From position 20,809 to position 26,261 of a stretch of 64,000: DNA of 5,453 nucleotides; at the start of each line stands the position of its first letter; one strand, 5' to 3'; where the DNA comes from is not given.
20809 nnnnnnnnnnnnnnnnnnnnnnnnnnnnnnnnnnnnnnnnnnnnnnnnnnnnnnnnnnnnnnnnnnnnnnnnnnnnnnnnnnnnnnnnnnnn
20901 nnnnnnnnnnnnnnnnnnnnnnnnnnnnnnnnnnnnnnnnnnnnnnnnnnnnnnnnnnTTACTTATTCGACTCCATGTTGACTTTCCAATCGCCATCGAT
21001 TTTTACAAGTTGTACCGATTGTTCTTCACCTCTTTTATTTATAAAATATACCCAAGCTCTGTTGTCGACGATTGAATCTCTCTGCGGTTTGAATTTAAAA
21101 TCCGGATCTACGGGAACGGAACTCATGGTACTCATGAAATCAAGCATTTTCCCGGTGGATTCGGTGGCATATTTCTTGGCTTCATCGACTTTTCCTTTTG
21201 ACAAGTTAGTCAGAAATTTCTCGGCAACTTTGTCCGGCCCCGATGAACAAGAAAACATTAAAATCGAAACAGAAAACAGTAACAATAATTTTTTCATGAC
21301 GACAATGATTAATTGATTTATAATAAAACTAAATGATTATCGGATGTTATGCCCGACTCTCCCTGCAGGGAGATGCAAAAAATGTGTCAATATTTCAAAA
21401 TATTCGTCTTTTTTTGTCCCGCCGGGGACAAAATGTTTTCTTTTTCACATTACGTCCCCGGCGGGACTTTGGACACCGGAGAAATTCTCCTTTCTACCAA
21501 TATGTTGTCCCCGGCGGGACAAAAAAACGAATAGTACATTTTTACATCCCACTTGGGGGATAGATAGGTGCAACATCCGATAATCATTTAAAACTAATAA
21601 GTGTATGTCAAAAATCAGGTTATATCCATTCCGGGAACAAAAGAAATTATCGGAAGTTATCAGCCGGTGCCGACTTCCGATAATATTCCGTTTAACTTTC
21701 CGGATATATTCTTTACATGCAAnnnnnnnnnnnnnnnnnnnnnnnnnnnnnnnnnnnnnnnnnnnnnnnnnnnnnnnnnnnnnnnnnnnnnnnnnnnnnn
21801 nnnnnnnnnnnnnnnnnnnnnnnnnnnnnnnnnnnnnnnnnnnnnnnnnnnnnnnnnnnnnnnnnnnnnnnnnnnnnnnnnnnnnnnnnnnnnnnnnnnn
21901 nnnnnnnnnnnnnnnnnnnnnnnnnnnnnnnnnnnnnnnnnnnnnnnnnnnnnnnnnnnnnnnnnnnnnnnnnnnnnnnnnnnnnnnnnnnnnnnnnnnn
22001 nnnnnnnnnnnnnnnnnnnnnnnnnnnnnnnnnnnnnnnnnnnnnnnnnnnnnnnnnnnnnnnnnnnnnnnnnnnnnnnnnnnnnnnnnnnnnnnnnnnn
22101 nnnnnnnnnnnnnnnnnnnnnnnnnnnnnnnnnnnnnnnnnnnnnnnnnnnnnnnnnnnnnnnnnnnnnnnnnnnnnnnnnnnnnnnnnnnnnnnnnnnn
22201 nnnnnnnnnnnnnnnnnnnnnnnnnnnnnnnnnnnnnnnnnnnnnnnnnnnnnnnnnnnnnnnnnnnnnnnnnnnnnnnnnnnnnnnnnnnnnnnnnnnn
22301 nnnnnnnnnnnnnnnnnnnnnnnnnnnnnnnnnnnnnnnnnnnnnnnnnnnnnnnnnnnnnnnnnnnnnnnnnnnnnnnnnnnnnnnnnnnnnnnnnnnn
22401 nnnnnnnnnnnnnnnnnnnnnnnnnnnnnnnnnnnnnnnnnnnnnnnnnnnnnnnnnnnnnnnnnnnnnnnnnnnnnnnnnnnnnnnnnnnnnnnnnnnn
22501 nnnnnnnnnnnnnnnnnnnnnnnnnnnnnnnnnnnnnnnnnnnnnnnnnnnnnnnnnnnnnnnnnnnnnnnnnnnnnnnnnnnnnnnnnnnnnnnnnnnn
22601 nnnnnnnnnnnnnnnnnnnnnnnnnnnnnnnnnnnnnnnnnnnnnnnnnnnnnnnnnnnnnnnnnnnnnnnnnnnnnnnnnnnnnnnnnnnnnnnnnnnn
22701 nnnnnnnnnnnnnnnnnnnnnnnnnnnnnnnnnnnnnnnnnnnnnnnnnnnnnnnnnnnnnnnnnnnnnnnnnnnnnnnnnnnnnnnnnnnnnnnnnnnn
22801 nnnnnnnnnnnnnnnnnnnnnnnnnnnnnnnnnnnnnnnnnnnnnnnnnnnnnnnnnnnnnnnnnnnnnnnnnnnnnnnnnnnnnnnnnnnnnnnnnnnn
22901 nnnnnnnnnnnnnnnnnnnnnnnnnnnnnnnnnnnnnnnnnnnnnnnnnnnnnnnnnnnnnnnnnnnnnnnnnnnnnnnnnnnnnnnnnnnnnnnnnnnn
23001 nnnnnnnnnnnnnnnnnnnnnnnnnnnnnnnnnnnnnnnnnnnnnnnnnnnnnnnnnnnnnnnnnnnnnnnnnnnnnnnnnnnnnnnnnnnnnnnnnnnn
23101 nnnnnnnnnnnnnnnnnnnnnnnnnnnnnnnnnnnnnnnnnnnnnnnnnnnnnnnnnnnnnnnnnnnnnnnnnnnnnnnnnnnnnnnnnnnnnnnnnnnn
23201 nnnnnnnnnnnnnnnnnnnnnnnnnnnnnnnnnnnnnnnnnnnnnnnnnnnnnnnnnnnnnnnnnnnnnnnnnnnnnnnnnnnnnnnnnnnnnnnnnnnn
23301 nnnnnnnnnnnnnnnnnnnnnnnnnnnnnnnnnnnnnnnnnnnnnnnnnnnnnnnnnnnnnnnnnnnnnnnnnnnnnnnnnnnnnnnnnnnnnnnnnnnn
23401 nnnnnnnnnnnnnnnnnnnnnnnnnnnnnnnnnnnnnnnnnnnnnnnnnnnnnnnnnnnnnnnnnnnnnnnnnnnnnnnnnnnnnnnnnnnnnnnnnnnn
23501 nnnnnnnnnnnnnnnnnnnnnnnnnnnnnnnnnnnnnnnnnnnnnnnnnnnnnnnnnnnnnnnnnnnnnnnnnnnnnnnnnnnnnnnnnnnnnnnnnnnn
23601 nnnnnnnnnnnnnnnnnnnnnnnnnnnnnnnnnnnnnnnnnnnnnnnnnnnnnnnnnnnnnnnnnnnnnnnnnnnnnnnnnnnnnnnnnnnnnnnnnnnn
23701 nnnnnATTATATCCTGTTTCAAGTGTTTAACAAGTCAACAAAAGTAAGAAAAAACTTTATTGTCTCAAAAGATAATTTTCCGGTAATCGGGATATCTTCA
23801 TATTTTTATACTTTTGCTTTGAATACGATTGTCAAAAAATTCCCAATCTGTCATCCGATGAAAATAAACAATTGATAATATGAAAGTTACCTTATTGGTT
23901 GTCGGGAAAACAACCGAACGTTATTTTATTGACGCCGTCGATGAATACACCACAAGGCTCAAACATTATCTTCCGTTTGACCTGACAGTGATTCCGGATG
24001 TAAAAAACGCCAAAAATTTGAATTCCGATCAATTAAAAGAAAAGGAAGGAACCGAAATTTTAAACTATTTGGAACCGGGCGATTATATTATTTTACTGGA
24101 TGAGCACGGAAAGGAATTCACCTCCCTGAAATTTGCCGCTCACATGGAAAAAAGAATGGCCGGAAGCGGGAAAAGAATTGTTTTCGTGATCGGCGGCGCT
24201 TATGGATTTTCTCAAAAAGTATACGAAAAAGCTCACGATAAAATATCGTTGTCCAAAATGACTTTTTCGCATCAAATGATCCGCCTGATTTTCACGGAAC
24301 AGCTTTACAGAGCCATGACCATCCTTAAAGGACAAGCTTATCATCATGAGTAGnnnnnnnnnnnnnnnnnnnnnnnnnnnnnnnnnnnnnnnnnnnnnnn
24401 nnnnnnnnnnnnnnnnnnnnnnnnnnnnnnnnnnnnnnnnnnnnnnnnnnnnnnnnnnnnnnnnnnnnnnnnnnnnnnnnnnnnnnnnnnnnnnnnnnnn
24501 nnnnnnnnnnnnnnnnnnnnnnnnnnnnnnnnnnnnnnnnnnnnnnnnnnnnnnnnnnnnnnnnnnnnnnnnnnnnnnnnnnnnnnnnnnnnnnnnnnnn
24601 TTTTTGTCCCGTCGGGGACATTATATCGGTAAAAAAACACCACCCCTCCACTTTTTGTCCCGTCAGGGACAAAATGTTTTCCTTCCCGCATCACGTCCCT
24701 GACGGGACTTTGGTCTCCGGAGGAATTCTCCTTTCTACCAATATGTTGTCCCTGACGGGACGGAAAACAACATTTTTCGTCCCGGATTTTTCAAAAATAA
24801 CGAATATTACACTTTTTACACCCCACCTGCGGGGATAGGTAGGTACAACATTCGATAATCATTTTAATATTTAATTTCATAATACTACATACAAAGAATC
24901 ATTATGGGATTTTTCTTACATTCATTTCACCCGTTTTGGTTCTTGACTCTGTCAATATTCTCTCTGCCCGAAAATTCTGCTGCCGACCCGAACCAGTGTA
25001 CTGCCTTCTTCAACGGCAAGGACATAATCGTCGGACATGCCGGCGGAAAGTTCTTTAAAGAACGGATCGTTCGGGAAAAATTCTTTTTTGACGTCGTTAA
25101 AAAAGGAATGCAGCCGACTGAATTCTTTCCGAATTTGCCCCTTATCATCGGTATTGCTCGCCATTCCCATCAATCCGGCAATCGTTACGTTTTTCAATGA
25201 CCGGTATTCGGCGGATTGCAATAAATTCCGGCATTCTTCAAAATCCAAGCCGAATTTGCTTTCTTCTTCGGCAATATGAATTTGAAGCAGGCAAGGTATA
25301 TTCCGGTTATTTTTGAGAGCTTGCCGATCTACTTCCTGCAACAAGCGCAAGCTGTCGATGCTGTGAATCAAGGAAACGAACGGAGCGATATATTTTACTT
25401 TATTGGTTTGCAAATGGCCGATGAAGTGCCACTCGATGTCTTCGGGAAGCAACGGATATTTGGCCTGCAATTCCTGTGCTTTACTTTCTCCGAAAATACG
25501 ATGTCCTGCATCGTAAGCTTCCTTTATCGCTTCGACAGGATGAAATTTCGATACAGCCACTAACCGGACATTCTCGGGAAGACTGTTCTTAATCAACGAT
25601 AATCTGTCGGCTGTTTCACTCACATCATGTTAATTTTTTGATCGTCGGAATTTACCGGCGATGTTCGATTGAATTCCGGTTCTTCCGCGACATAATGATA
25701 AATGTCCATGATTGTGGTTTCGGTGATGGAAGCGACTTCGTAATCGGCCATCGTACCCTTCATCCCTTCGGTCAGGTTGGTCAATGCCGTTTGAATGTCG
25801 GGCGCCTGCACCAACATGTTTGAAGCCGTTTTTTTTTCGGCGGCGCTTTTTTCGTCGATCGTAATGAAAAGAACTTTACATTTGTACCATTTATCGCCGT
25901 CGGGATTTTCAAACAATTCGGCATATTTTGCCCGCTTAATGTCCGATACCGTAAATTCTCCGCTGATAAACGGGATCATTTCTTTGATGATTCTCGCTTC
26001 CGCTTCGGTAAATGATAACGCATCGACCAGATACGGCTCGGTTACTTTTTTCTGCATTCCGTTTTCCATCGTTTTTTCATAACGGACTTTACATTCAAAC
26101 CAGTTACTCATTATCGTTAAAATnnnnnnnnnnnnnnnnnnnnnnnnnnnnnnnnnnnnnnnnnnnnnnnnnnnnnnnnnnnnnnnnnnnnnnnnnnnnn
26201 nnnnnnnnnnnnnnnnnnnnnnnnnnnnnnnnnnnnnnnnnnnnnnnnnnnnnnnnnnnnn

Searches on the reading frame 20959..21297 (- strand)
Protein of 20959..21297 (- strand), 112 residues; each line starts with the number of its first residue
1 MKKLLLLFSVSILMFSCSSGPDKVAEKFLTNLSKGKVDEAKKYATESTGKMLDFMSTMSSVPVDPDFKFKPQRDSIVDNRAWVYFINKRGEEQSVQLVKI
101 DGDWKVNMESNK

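Call 57: search_protein_families(library=pfam, proteins=[window:20959-21297:-], max_evalue=0.0001)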
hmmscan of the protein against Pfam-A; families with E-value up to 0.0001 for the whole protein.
window:20959-21297:- (112 aa): 1 family
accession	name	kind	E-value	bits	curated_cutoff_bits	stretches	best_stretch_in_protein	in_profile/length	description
PF12870.14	DUF4878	-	1.2e-06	29.3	24.1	0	16-54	2-41/112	Domain of unknown function (DUF4878)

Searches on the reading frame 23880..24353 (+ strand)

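Call 58: search_protein_families(library=pfam, proteins=[window:23880-24353:+], max_evalue=0.0001)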
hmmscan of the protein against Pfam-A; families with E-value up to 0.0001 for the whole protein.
window:23880-24353:+ (157 aa): 1 family
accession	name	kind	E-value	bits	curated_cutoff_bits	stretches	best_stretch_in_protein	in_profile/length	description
PF02590.22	SPOUT_MTase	-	4.9e-55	186.2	27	1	1-155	1-154/154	Predicted SPOUT methyltransferase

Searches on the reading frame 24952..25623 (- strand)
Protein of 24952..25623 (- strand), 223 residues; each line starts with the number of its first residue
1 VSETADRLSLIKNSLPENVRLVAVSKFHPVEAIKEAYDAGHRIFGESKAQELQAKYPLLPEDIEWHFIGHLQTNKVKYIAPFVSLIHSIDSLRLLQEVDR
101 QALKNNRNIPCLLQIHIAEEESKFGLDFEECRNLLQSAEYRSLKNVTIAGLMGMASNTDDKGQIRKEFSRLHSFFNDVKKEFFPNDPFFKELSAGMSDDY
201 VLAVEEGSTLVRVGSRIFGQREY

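Call 58: search_protein_families(library=pfam, proteins=[window:24952-25623:-], max_evalue=0.0001)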
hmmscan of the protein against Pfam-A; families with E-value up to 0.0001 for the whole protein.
window:24952-25623:- (223 aa): 1 family
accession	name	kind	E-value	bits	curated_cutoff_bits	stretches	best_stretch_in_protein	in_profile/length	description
PF01168.26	Ala_racemase_N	-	3.9e-17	63.1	24.1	1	6-221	8-219/220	Alanine racemase, N-terminal domain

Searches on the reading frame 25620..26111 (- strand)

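Call 58: search_protein_families(library=pfam, proteins=[window:25620-26111:-], max_evalue=0.0001)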
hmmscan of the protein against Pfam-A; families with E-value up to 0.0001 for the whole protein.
window:25620-26111:- (163 aa): 1 family
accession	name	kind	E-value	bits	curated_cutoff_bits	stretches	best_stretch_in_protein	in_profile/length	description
PF14902.11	DUF4494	-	1.9e-63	212.9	27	1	4-140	1-139/139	Domain of unknown function (DUF4494)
